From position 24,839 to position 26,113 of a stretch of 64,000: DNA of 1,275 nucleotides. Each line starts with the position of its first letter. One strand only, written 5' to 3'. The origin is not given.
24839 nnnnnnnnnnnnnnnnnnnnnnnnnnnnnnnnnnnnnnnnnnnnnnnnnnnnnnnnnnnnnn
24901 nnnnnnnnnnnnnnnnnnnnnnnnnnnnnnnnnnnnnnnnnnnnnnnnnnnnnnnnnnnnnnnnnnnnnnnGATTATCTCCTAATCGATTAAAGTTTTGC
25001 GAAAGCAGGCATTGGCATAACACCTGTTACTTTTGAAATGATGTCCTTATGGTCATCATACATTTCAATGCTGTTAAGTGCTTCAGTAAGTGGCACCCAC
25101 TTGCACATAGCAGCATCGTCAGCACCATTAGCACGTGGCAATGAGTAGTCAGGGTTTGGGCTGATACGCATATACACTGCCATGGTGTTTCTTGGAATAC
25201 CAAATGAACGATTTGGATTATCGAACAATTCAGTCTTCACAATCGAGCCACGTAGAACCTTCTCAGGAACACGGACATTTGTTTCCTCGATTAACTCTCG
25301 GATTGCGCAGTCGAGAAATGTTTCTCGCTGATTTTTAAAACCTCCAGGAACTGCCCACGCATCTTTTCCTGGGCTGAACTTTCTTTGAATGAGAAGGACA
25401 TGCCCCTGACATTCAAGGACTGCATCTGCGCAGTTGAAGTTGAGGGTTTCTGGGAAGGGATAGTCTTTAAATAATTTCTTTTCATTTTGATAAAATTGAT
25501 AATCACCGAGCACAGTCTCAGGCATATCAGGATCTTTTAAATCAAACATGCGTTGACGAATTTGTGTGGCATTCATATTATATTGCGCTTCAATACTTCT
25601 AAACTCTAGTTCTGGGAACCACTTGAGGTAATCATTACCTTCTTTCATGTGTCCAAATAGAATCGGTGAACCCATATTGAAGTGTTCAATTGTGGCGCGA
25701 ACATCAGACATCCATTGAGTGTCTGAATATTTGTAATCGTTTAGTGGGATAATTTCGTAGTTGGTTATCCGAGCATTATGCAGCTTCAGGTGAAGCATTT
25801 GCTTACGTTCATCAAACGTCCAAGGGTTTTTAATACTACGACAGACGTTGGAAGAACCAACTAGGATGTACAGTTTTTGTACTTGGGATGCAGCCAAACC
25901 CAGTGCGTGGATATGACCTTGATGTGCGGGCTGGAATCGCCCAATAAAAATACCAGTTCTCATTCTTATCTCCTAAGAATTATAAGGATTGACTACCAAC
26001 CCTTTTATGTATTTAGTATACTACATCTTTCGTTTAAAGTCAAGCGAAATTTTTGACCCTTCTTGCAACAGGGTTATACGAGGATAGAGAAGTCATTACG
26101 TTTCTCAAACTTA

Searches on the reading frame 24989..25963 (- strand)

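Call 39: search_protein_families(library=pfam, proteins=[window:24989-25963:-], max_evalue=0.001)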
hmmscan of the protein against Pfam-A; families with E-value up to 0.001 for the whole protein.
window:24989-25963:- (324 aa): 2 families
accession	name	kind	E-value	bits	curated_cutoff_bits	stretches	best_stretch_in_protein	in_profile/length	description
PF00293.34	NUDIX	-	4.3e-16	59.6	21.1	1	182-310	10-132/134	NUDIX domain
PF01467.32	CTP_transf_like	-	1.4e-09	38.7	21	1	5-65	1-62/133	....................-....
